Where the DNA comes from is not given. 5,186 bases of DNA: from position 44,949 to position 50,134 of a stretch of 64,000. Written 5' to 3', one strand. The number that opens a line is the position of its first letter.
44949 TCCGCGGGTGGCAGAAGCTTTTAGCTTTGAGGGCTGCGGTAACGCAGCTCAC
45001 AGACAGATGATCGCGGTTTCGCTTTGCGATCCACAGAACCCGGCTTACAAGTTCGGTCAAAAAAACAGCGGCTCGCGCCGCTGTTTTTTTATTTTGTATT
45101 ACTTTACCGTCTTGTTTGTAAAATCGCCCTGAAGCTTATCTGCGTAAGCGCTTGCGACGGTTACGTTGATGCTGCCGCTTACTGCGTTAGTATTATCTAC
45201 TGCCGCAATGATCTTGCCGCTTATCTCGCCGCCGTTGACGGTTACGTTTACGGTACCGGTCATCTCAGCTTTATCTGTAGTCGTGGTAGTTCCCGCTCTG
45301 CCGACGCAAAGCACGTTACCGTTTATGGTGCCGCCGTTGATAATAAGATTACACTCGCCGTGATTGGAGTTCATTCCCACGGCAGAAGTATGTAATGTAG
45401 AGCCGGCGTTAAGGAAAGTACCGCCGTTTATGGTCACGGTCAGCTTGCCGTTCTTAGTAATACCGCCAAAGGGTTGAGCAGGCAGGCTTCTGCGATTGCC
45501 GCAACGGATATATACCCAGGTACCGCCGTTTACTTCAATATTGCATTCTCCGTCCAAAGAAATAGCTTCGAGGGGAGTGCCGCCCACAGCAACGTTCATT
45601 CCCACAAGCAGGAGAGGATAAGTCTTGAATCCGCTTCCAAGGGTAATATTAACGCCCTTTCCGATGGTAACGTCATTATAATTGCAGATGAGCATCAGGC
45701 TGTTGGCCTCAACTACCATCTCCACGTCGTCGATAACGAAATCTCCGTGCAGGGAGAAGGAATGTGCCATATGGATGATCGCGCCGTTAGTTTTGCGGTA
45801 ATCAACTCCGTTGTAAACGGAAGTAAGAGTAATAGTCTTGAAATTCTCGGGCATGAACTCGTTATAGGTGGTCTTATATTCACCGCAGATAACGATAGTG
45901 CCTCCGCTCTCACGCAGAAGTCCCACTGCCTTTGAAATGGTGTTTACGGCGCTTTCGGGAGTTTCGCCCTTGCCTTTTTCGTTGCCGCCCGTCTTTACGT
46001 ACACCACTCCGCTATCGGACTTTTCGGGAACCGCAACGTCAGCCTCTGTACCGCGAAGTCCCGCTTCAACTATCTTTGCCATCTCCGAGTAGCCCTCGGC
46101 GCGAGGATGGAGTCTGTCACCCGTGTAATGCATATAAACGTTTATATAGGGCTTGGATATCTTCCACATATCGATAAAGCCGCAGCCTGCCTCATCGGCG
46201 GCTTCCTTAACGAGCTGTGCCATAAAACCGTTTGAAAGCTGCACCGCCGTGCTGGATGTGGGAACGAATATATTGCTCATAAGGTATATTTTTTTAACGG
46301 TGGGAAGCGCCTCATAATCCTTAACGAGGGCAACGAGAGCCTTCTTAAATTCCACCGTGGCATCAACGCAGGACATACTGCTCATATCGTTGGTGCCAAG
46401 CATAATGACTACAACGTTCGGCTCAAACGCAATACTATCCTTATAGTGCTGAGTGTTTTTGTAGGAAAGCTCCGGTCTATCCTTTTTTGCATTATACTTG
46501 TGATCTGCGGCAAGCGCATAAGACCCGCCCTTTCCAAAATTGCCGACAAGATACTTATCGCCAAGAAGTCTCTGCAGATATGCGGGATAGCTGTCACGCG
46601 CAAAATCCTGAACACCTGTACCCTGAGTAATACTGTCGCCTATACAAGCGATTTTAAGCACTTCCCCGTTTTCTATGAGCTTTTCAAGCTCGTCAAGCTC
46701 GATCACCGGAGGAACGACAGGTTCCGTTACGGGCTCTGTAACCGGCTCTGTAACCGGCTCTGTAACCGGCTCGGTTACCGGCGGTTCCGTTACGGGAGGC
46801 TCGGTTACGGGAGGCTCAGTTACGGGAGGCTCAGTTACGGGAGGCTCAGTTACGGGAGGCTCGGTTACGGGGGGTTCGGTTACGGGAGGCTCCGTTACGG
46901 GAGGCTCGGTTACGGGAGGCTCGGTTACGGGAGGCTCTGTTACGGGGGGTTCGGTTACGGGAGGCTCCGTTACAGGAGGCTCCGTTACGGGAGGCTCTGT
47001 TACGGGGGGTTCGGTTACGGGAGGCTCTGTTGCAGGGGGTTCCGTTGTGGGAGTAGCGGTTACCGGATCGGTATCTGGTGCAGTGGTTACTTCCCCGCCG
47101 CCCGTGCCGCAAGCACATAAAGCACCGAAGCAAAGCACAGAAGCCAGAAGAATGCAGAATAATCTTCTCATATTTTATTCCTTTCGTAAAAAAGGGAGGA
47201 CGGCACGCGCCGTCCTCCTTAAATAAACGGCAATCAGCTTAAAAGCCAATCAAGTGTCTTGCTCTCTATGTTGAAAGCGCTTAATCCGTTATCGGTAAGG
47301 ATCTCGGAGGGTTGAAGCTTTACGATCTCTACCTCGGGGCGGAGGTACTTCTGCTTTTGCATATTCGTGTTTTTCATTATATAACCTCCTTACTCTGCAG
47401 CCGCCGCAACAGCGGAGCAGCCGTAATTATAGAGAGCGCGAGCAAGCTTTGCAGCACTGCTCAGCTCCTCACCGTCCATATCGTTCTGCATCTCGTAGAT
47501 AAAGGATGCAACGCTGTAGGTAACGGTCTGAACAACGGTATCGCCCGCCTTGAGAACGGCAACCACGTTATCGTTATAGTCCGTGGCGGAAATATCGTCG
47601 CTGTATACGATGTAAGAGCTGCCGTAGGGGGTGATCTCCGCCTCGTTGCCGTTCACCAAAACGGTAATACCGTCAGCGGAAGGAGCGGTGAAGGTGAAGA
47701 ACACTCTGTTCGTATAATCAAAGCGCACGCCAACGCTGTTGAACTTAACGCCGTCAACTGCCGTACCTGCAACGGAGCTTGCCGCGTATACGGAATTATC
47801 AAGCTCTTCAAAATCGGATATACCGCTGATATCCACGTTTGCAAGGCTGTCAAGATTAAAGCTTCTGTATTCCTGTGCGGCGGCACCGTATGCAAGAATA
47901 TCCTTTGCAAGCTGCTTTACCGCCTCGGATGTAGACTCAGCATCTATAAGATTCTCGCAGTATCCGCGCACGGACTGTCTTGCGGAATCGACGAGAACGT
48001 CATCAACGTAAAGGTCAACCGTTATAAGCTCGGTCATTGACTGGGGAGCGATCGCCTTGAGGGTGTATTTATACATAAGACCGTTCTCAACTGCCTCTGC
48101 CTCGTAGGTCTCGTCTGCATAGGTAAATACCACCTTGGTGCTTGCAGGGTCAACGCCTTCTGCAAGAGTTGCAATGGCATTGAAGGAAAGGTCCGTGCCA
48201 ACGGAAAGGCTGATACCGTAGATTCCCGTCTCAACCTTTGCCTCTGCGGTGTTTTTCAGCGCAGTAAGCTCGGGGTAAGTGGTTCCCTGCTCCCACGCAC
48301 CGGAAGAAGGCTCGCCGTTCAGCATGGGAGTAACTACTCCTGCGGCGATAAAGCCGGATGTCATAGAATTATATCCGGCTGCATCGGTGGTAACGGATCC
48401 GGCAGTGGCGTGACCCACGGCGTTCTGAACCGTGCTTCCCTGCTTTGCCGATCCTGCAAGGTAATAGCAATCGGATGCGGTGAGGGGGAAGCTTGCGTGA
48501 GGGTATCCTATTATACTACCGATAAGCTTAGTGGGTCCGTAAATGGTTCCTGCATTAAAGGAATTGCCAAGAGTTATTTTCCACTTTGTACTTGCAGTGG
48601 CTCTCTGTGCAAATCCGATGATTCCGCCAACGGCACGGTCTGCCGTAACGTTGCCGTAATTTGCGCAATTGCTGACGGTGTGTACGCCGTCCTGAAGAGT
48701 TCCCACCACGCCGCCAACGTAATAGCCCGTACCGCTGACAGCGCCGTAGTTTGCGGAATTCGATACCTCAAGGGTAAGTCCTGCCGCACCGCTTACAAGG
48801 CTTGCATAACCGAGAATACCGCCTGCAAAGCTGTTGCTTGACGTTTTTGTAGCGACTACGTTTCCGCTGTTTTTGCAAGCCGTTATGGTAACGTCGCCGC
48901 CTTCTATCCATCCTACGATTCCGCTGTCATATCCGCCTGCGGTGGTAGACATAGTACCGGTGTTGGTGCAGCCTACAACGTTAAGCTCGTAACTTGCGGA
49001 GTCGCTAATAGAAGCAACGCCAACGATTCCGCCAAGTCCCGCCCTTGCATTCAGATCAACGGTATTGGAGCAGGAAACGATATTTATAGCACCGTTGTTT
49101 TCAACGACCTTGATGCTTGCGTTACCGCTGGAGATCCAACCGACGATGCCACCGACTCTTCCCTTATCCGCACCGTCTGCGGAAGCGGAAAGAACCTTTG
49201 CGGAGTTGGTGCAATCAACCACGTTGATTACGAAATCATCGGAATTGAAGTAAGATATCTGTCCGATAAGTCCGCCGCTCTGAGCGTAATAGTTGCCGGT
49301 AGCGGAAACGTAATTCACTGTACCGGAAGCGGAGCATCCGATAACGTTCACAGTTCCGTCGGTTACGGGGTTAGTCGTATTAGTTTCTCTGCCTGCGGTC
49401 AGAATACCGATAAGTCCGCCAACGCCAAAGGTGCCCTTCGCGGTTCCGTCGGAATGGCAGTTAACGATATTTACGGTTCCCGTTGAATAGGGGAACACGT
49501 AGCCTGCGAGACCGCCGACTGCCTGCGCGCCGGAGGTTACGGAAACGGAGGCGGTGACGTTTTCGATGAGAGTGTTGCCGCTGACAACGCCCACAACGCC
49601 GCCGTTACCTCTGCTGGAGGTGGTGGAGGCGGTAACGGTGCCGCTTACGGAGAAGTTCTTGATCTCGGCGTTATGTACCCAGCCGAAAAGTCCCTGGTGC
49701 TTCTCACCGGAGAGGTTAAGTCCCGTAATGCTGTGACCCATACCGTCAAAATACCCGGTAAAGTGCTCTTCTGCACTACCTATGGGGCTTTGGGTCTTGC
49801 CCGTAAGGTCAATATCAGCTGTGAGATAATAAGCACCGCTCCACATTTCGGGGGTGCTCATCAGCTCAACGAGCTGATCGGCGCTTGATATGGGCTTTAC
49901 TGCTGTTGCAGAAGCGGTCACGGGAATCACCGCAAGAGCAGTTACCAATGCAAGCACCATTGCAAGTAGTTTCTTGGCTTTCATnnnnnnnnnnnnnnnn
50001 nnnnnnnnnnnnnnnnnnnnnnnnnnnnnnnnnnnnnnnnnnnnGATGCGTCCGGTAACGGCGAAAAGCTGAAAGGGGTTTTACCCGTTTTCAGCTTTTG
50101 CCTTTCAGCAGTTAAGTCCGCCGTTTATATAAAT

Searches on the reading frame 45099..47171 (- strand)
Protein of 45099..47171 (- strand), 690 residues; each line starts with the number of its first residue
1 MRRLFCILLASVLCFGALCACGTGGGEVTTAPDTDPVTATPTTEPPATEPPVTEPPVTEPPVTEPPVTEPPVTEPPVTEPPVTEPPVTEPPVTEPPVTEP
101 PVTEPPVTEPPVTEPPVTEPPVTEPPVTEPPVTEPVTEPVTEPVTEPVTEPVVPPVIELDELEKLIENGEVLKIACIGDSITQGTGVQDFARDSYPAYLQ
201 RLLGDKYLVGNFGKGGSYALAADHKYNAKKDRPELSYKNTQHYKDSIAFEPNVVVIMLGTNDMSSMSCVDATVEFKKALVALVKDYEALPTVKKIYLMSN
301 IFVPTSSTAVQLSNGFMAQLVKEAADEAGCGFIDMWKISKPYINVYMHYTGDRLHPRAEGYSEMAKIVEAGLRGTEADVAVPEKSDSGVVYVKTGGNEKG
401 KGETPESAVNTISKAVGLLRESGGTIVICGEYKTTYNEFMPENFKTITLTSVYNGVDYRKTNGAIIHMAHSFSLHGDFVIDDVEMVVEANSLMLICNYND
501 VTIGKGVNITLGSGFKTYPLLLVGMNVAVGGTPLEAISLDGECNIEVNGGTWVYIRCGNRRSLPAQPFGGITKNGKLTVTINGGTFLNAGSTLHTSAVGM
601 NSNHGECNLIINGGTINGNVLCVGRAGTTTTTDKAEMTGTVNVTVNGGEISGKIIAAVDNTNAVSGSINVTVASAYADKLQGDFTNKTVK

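Call 17: search_protein_families(library=pfam, proteins=[window:45099-47171:-], max_evalue=0.001)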
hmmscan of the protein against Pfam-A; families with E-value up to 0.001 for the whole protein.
window:45099-47171:- (690 aa): 4 families
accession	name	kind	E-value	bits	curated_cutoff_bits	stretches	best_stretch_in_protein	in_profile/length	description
PF13472.12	Lipase_GDSL_2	-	3.4e-25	90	32.9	1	176-361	1-176/178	GDSL-like Lipase/Acylhydrolase family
PF00657.28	Lipase_GDSL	-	4.8e-19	69.8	23.6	1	174-367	1-207/208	GDSL-like Lipase/Acylhydrolase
PF02095.21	Extensin_1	-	1.4e-17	64.5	105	1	36-155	5-125/171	Extensin-like protein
PF04311.20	DUF459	-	0.00019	21.3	27.2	0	249-349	58-163/197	Protein of unknown function (DUF459)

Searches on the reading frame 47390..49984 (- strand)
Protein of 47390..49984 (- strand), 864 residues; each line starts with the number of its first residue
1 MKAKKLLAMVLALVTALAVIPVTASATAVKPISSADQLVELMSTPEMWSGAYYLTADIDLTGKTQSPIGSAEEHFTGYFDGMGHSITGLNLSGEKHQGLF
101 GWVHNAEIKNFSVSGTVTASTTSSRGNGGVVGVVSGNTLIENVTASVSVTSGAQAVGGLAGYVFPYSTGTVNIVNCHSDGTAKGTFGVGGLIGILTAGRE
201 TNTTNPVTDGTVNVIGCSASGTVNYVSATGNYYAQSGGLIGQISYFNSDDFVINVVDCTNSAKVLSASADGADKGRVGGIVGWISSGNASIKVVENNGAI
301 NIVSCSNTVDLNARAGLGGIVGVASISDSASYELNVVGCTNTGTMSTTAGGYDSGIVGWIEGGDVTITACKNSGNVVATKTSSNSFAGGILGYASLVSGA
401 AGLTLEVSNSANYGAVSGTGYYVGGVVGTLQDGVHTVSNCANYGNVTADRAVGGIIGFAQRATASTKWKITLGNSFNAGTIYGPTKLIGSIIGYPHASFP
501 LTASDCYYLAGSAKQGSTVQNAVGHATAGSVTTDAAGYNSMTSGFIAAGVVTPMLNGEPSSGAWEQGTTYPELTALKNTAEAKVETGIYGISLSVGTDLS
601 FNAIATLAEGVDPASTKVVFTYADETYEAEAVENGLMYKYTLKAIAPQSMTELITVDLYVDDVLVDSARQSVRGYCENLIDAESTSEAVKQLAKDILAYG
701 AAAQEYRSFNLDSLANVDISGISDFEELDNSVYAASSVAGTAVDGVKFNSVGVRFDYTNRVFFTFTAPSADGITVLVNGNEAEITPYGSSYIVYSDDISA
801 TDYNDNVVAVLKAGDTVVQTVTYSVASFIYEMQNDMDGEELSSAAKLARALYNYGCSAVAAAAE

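Call 6: search_protein_families(library=pfam, proteins=[window:47390-49984:-], max_evalue=0.01)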
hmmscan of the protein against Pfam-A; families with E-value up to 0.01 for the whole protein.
window:47390-49984:- (864 aa): 0 families

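Call 7: search_protein_families(library=ncbifam, proteins=[window:47390-49984:-], max_evalue=0.01)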
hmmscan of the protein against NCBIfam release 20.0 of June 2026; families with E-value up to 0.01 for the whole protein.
window:47390-49984:- (864 aa): 0 families

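Call 8: search_protein_families(library=pfam, proteins=[window:47390-49984:-], max_evalue=10)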
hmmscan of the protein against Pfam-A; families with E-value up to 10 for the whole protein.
window:47390-49984:- (864 aa): 1 family
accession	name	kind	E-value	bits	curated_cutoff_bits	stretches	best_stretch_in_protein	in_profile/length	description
PF07581.17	Glug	-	4.6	8.3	20.5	4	128-150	6-28/28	The GLUG motif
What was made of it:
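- On GLUG-motif proteins (PF07581): GLUG2 scores 8.3 bits (E 4.6) against a cut-off of 20.5 (call 8).
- Checked: 'GLUG': no significant Pfam hit (calls 6, 8).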
